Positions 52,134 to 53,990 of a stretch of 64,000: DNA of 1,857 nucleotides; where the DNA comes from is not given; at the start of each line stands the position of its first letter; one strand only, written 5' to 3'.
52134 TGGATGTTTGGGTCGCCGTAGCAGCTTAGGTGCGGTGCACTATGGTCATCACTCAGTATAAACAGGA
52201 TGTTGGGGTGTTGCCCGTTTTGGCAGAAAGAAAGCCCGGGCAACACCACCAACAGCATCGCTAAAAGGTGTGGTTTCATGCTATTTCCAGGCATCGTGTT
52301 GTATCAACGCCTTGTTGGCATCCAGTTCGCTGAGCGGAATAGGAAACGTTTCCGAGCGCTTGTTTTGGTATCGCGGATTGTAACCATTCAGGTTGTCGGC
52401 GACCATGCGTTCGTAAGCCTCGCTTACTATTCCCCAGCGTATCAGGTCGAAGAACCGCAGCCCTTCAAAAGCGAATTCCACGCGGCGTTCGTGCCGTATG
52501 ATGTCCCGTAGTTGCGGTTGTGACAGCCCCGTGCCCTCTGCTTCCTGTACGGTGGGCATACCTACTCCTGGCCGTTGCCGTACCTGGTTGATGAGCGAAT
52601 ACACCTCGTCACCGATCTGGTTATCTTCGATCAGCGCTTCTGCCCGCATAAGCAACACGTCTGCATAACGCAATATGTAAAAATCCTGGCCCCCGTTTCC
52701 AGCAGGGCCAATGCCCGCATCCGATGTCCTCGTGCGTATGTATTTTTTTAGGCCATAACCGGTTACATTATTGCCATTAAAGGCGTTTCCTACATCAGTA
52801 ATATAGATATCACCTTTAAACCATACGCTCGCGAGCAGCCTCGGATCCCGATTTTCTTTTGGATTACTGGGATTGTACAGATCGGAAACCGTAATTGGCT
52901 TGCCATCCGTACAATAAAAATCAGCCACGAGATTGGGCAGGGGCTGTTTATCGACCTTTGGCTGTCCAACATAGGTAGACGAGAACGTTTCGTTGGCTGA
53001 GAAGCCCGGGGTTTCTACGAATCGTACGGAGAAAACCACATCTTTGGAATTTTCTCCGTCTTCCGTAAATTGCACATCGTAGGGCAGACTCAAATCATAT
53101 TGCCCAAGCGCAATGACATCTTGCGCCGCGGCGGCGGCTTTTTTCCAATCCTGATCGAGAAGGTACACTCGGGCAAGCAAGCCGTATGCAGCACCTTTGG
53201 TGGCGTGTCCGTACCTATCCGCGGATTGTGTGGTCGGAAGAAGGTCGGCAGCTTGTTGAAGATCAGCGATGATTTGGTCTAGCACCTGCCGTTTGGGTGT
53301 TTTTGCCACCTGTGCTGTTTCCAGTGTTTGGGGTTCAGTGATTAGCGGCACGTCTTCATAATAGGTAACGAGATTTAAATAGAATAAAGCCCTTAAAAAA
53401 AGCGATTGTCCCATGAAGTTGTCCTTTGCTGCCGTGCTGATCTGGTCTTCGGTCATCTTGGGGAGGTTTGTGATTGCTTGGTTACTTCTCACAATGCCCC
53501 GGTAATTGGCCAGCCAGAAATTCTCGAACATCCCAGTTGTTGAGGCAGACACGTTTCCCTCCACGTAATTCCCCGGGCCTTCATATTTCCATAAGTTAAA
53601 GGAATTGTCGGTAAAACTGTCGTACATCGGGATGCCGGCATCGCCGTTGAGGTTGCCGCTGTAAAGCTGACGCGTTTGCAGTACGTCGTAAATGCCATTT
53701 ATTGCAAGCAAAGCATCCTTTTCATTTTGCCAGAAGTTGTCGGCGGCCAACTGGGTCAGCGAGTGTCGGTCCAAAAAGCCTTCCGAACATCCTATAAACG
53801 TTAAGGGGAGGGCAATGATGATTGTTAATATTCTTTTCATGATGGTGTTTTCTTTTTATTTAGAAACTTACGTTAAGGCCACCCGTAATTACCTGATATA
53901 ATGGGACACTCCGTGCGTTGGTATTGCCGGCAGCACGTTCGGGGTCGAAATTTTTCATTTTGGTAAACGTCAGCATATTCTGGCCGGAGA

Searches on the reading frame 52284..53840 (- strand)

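Call 10: search_protein_families(library=pfam, proteins=[window:52284-53840:-], max_evalue=0.0001)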
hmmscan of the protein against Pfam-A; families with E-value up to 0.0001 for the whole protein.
window:52284-53840:- (519 aa): 3 families
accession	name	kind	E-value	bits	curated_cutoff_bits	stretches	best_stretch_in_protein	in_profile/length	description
PF07980.17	SusD_RagB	-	3.7e-44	152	23.1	1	292-518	37-297/297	SusD family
PF14322.12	SusD-like_3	-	6.5e-26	92.2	27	1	46-227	25-191/191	Starch-binding associating with outer membrane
PF12771.13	SusD-like_2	-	8.5e-07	28.6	27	0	103-205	55-154/415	Starch-binding associating with outer membrane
